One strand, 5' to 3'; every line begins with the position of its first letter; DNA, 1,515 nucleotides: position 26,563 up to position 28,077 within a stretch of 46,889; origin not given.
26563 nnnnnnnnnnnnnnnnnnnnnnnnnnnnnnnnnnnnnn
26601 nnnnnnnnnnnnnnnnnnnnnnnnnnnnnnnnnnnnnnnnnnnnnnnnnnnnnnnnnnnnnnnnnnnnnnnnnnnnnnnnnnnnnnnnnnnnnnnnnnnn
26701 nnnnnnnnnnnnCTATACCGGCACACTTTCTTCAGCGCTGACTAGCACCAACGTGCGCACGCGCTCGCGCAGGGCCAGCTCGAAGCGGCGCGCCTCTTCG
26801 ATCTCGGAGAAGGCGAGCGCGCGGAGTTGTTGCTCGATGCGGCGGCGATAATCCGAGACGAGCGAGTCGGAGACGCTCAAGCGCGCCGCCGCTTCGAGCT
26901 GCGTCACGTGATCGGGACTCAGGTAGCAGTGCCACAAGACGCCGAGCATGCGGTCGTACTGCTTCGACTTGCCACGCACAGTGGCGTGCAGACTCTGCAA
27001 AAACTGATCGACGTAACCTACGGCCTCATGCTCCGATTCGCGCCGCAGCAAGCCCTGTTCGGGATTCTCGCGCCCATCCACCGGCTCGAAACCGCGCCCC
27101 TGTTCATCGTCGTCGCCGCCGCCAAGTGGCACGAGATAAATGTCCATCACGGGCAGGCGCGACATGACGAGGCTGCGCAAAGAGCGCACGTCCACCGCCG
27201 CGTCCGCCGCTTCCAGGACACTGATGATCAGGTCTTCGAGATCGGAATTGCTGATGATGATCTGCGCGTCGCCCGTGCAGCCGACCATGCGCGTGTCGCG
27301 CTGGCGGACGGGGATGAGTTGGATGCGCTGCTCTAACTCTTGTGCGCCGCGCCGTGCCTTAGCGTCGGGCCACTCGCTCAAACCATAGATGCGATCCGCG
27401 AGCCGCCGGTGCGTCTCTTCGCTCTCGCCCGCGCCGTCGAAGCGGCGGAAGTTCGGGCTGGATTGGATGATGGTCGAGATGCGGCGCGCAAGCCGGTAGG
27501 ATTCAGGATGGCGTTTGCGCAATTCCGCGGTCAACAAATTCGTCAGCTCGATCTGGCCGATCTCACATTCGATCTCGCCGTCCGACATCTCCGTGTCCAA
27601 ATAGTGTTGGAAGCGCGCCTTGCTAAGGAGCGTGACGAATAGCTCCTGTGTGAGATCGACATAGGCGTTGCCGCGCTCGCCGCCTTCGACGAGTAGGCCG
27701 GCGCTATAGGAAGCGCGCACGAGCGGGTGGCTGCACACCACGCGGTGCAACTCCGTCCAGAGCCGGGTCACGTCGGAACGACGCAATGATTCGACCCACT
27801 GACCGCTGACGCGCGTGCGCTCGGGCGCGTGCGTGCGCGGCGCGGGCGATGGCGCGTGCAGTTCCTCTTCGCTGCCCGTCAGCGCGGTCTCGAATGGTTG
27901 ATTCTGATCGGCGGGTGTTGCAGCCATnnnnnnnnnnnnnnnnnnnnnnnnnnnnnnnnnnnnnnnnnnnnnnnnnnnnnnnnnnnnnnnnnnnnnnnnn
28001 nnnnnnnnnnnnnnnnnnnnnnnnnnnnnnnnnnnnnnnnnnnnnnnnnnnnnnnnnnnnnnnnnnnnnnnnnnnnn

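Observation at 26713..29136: Divergent pair at the head of the locus: oversized ECF-like sigma protein with an internal insertion, plus a soluble RsrA-sized zinc anti-sigma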

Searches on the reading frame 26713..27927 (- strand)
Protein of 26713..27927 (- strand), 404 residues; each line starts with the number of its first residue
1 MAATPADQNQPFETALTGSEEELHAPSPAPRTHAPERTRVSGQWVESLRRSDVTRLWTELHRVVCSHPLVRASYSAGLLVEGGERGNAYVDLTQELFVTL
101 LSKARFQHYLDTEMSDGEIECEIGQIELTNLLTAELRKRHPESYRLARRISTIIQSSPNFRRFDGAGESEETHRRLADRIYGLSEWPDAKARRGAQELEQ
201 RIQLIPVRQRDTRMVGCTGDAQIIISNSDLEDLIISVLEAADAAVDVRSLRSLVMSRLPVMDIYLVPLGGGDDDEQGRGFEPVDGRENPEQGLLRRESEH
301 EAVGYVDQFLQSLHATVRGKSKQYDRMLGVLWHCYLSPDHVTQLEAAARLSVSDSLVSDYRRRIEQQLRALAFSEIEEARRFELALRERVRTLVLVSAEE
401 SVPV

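Call 3: search_protein_families(library=pfam, proteins=[window:26713-27927:-], max_evalue=10)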
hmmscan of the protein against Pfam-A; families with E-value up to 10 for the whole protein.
window:26713-27927:- (404 aa): 0 families

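Call 4: search_protein_families(library=ncbifam, proteins=[window:26713-27927:-], max_evalue=10)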
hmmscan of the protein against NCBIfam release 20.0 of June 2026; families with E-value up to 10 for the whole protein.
window:26713-27927:- (404 aa): 0 families

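Call 8: find_homologous_proteins(query=window:26713-27927:-, max_evalue=0.001)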
Query window:26713-27927:- (404 aa): 2584 proteins with E <= 0.001 among 8000 candidates; the best 120 are listed.
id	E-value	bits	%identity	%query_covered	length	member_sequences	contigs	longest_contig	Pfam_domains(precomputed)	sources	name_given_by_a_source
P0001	2.9e-262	887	100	100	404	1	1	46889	-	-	-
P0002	3.3e-239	811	92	100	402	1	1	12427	-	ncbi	-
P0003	1.3e-236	803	91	100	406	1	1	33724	-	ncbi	-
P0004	4.9e-228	775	88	100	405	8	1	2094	-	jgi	jgi:hypothetical protein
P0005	2.6e-226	769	93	92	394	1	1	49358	-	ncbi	-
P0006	5.3e-225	765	86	100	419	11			-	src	-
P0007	5.1e-222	755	86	100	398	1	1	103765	-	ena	-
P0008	1.2e-218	744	85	100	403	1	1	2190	-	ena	-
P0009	2.1e-215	733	86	100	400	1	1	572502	-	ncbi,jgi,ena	ncbi:MAG TPA: hypothetical protein VF546_03230 [Pyrinomonadaceae bacterium]|jgi:hypothetical protein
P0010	1.9e-210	717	81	100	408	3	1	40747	-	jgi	jgi:hypothetical protein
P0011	1.0e-209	714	81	100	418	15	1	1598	-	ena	-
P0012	1.1e-209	714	81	100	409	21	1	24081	-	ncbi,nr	ncbi:MAG TPA: hypothetical protein VK363_06510 [Pyrinomonadaceae bacterium]|nr:hypothetical protein 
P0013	5.3e-209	712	82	100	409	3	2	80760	-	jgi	jgi:hypothetical protein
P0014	1.5e-207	707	80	100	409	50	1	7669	-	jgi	jgi:hypothetical protein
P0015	4.2e-207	706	82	100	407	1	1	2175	-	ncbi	-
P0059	1.8e-194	664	80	96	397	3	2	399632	-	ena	-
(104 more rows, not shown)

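Call 11: search_solved_structures(query=window:26713-27927:-, max_evalue=10, show_alignments=2)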
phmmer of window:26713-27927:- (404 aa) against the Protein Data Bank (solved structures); distinct sequences matched with E-value up to 10: 1.
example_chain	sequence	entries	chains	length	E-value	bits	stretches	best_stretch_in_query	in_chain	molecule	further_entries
9euf_L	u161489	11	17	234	0.73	12.1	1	168-245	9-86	Baseplate wedge subunit | ORF61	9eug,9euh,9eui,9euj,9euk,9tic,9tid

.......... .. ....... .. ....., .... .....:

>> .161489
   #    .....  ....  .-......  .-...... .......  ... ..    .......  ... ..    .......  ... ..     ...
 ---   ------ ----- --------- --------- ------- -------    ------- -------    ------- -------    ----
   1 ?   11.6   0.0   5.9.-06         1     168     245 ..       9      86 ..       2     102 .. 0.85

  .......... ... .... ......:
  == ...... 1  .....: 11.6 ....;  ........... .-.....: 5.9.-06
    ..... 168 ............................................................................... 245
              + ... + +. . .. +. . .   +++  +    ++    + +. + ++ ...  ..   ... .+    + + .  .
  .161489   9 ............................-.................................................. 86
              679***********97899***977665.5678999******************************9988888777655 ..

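Call 17: search_protein_representatives(protein=window:26713-27927:-)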
Query: 404 residues. Proteins with E-value up to 0.001 (for the whole library): 239; up to 1e-10: 172; up to 1e-30: 80. The best 150 are listed.
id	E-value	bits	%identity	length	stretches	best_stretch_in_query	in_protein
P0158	1.9e-143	494.6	64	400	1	37-398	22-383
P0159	1.7e-116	405.9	56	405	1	39-392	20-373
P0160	2.1e-110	385.8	78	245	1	29-264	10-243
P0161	1.8e-106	372.9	75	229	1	91-319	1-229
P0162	3.0e-103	362.3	51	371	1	44-389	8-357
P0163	1.0e-98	347.4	75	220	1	1-216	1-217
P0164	1.0e-92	327.6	64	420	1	39-279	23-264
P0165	4.1e-83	296.0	52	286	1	114-396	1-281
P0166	2.8e-82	293.3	85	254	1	1-167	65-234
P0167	3.3e-80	286.4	44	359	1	42-393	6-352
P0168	5.3e-80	285.8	45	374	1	42-394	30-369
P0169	1.8e-76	274.1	46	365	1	39-394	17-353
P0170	4.2e-76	272.9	44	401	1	30-389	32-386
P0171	1.0e-75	271.7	75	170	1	114-283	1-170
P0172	2.4e-75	270.4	42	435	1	38-393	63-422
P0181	2.2e-62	227.8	42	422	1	36-389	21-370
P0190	3.3e-58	214.0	37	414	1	43-392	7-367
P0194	1.7e-56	208.4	40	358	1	47-399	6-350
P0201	7.3e-53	196.4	34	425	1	43-390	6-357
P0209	4.3e-49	184.0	35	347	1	47-390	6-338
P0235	3.5e-32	128.4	32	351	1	51-373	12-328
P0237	4.8e-31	124.6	32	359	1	85-389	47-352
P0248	1.0e-26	110.4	34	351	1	87-390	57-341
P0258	2.8e-25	105.6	33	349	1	58-390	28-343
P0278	4.3e-21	91.9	26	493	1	43-391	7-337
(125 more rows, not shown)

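Call 19: search_solved_structures(query=A2, max_evalue=10, show_alignments=3)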
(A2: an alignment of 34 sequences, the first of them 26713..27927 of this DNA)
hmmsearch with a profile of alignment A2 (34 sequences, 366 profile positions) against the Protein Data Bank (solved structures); distinct sequences matched with E-value up to 10: 20.
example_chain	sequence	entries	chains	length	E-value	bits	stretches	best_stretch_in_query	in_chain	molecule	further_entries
5kse_A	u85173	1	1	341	0.018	17.6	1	240-310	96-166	Flap endonuclease 1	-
5zod_A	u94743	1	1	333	0.033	16.8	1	240-310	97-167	Flap endonuclease 1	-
5zoe_A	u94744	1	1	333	0.033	16.8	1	240-310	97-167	Flap endonuclease 1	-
5k97_A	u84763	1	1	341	0.034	16.7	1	240-310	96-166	Flap endonuclease 1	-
3q8k_A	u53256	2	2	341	0.034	16.7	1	240-310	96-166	Flap endonuclease 1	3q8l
3q8m_A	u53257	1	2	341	0.034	16.7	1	240-310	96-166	Flap endonuclease 1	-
9rci_A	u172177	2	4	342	0.034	16.7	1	240-310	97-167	Flap endonuclease 1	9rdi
5um9_A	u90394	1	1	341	0.035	16.7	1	241-310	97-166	Flap endonuclease 1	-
5fv7_A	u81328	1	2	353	0.037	16.6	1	240-310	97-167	FLAP ENDONUCLEASE 1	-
5zof_A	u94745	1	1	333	0.038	16.6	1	240-310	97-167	Flap endonuclease 1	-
5zog_A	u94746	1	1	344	0.038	16.6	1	240-310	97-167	Flap endonuclease 1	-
1ul1_X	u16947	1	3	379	0.041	16.4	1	241-310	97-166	Flap endonuclease-1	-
8yjh_D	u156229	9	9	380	0.042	16.4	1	241-310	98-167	Flap endonuclease 1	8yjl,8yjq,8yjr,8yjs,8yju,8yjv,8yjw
6tnz_H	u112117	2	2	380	0.042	16.4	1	241-310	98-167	Flap endonuclease 1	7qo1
1rzs_A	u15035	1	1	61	0.09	15.3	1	302-326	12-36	Regulatory protein cro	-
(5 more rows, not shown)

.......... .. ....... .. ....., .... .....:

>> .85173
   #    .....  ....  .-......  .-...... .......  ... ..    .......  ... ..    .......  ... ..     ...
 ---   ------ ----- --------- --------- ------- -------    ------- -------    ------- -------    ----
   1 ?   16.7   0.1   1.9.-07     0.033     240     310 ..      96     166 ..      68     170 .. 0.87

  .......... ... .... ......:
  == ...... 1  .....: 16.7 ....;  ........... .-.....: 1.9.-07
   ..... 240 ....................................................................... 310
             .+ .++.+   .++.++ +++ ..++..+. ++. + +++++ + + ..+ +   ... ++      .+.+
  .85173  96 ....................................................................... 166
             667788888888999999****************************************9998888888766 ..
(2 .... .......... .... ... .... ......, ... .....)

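Call 20: search_protein_families(library=pfam, alignment_id=A2, max_evalue=1)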
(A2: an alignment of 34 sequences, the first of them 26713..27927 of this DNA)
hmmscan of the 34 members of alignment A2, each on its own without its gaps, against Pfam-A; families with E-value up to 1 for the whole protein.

A. member 1, window:26713-27927:- (404 aa): 0 families

B. families by the number of members that match (of 34 scanned): 52 families (the first 25 are shown)
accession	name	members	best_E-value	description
PF13412.12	HTH_24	8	0.0012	Winged helix-turn-helix DNA-binding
PF13384.12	HTH_23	5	0.00056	Homeodomain-like domain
PF01381.28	HTH_3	5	0.0011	Helix-turn-helix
PF04545.22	Sigma70_r4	4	0.0012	Sigma-70, region 4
PF00874.25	PRD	2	8e-05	PRD domain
PF04542.20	Sigma70_r2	2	0.0014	Sigma-70 region 2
PF00196.25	GerE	2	0.0016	Bacterial regulatory proteins, luxR family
PF12630.12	Pox_polyA_pol_N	2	0.012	Poxvirus poly(A) polymerase N-terminal domain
PF12802.13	MarR_2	2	0.059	MarR family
PF01022.26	HTH_5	2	0.061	Bacterial regulatory protein, arsR family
PF13936.12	HTH_38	1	0.0016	Helix-turn-helix domain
PF24356.1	WH_PARP12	1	0.0047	PARP12 winged helix domain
PF10422.14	LRS4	1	0.011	Monopolin complex subunit LRS4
PF17282.7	DUF5347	1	0.02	Family of unknown function (DUF5347)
PF08280.17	HTH_Mga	1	0.026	M protein trans-acting positive regulator (MGA) HTH domain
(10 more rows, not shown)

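Call 22: find_encoding_contigs(protein=P0009, flank=8000, max_places=3)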
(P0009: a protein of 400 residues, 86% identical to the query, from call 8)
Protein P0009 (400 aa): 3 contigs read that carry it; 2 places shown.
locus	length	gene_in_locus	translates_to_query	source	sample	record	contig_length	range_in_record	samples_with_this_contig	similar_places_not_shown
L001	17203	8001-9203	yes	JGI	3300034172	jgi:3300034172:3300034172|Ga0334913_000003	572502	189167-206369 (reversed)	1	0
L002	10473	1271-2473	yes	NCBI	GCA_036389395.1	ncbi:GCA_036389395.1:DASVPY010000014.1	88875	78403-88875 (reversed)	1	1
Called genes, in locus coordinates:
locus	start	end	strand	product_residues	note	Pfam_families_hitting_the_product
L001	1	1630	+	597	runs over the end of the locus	PF00953:Glycos_transf_4, PF13727:CoA_binding_3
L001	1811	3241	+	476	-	PF13414:TPR_11 (faint), PF13431:TPR_17 (faint), PF02018:CBM_4_9 (weak)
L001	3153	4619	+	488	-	PF04932:Wzy_C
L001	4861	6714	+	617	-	PF00501:AMP-binding, PF23562:AMP-binding_C_3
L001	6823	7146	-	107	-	-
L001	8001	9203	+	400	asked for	-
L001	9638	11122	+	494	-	PF04932:Wzy_C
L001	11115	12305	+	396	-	PF13506:Glyco_transf_21, PF00535:Glycos_transf_2, PF10111:Glyco_tranf_2_2 (faint), PF13641:Glyco_tranf_2_3, PF13632:Glyco_trans_2_3 (weak)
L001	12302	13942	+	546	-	PF01943:Polysacc_synt, PF13440:Polysacc_synt_3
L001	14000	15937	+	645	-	PF13522:GATase_6, PF13537:GATase_7, PF12481:DUF3700, PF00733:Asn_synthase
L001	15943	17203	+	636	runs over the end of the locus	PF13522:GATase_6, PF12481:DUF3700 (weak), PF13537:GATase_7, PF00733:Asn_synthase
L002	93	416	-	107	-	-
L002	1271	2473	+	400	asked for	-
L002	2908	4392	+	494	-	PF04932:Wzy_C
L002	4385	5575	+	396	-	PF13506:Glyco_transf_21, PF00535:Glycos_transf_2, PF10111:Glyco_tranf_2_2 (faint), PF13641:Glyco_tranf_2_3, PF13632:Glyco_trans_2_3 (weak)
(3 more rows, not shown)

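Call 23: find_encoding_contigs(protein=P0059, flank=8000, max_places=3)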
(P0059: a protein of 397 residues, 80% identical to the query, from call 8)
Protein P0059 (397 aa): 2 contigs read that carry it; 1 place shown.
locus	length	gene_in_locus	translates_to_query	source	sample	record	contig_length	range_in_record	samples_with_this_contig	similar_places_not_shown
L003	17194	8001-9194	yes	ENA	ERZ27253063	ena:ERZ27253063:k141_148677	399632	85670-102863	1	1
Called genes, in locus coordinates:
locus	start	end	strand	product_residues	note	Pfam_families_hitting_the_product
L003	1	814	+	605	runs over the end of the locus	PF00953:Glycos_transf_4, PF13727:CoA_binding_3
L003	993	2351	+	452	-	PF13414:TPR_11 (faint), PF13428:TPR_14 (faint), PF13431:TPR_17 (faint), PF13432:TPR_16 (faint), PF14559:TPR_19 (faint), PF13371:TPR_9, PF02018:CBM_4_9 (weak), PF22637:CBM_4_9_1 (weak), +1 more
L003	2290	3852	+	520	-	PF04932:Wzy_C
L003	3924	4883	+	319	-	PF01073:3Beta_HSD, PF01370:Epimerase, PF02719:Polysacc_synt_2 (faint), PF04321:RmlD_sub_bind, PF07993:NAD_binding_4 (faint), PF16363:GDP_Man_Dehyd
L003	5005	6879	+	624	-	PF00501:AMP-binding, PF23562:AMP-binding_C_3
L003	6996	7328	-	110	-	-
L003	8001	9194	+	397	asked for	-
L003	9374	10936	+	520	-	PF04932:Wzy_C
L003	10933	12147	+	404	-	PF13506:Glyco_transf_21 (weak), PF00535:Glycos_transf_2, PF10111:Glyco_tranf_2_2 (weak), PF13641:Glyco_tranf_2_3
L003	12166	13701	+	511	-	PF01943:Polysacc_synt, PF13440:Polysacc_synt_3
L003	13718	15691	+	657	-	PF13522:GATase_6, PF13537:GATase_7, PF12481:DUF3700 (weak), PF00733:Asn_synthase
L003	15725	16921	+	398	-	PF13439:Glyco_transf_4, PF13579:Glyco_trans_4_4, PF20706:GT4-conflict (weak), PF00534:Glycos_transf_1, PF13692:Glyco_trans_1_4, PF13524:Glyco_trans_1_2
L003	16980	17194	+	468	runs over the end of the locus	PF13439:Glyco_transf_4 (weak), PF20706:GT4-conflict, PF00534:Glycos_transf_1, PF13692:Glyco_trans_1_4, PF13524:Glyco_trans_1_2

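Call 27: find_related_loci(query=A3, collection=genome_contigs, flank=6000)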
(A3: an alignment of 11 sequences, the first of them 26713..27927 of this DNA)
Query A3 (404 aa) in genome_contigs; peptide patterns used: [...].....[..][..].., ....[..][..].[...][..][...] (x = any residue, [..] = any of these).
599 stretches matched a pattern (row limit reached: there are more); 561 encode a relative of the query (tblastn E <= 1e-3); the best 80 are kept; 80 distinct loci.
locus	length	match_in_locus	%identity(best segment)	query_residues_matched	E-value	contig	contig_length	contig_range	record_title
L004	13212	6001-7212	90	1-404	0e+0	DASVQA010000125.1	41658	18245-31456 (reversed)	MAG TPA_asm: Pyrinomonadaceae bacterium isolate SMAG_U3194 k141_599895, whole genome shotgun sequence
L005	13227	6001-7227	90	1-404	0e+0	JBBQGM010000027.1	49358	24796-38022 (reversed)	MAG: Pyrinomonadales bacterium isolate Co_metawrap_963 Cmw_963_k141_21468749_length_49358_cov_21.2522, whole genome shot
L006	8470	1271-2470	86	1-404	0e+0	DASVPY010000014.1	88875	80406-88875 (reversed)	MAG TPA_asm: Pyrinomonadaceae bacterium isolate SMAG_U3191 k141_574747, whole genome shotgun sequence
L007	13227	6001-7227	82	1-404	0e+0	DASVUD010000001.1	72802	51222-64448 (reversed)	MAG TPA_asm: Pyrinomonadaceae bacterium isolate SMAG_U3308 k141_141222, whole genome shotgun sequence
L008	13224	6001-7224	81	1-404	0e+0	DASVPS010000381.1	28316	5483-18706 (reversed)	MAG TPA_asm: Pyrinomonadaceae bacterium isolate SMAG_U3185 k141_249881, whole genome shotgun sequence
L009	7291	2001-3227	81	1-404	0e+0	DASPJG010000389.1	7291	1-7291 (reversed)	MAG TPA_asm: Pyrinomonadaceae bacterium isolate SMAG_U12003 k141_140086, whole genome shotgun sequence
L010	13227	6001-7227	83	1-404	0e+0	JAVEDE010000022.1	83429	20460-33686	MAG: Pyrinomonadaceae bacterium isolate BP_17 scaffold_1715592, whole genome shotgun sequence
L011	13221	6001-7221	82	1-402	0e+0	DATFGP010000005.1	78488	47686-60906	MAG TPA_asm: Pyrinomonadaceae bacterium isolate SMAG_U8666 k141_309598, whole genome shotgun sequence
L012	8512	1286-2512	81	1-404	0e+0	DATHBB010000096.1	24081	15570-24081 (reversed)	MAG TPA_asm: Pyrinomonadaceae bacterium isolate SMAG_U10705 k141_875713, whole genome shotgun sequence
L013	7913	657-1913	81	1-404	0e+0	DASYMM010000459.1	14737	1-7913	MAG TPA_asm: Pyrinomonadaceae bacterium isolate SMAG_U4375 k141_3063794, whole genome shotgun sequence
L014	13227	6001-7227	81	1-404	0e+0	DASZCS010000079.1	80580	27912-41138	MAG TPA_asm: Pyrinomonadaceae bacterium isolate SMAG_U6448 k141_311591, whole genome shotgun sequence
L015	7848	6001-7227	82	1-404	0e+0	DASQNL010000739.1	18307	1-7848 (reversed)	MAG TPA_asm: Pyrinomonadaceae bacterium isolate SMAG_U10775 k141_209668, whole genome shotgun sequence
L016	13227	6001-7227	82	1-404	0e+0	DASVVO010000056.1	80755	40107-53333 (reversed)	MAG TPA_asm: Pyrinomonadaceae bacterium isolate SMAG_U3345 k141_486726, whole genome shotgun sequence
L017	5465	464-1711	81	1-402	0e+0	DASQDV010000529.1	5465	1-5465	MAG TPA_asm: Pyrinomonadaceae bacterium isolate SMAG_U11736 k141_1118725, whole genome shotgun sequence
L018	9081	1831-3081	80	1-404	0e+0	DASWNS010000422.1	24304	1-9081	MAG TPA_asm: Pyrinomonadaceae bacterium isolate SMAG_U3420 k141_170599, whole genome shotgun sequence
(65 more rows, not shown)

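Call 29: predict_structure(alignment_id=A2)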
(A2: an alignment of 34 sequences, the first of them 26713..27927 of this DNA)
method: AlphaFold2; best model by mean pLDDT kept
length: 404 residues; sequences in the alignment: 34
mean_pLDDT: 84.3   pTM: 0.56
mean pLDDT of the five models: 84.3, 83.6, 83.4, 83.3, 83.0
residues with pLDDT >= 90: 264; 70-90: 50; 50-70: 49; < 50: 41
segments of 3 or more residues with pLDDT < 50: 1-24, 216-218, 269-280
pLDDT, mean of each block of 10 residues (from residue 1): 38 41 50 63 94 97 95 89 76 97 98 98 97 92 92 97 74 83 96 94 91 55 78 98 96 93 59 44 72 90 97 97 97 93 96 98 97 92 97 87 53
secondary structure, 60 per line:
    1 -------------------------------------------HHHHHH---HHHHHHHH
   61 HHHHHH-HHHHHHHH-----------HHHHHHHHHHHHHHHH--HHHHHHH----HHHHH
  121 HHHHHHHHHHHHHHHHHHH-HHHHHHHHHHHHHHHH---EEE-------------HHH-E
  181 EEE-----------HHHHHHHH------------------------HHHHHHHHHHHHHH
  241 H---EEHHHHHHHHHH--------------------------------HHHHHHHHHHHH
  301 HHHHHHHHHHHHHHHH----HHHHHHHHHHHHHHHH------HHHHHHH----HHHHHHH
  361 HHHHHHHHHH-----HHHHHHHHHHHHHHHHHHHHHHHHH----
elements in order: H44-49 H53-66 H68-75 H87-102 H105-111 H116-139 H141-156 E160-162 E180-183 H195-202 H227-241 H247-256 H289-316 H321-336 H343-349 H354-370 H376-400
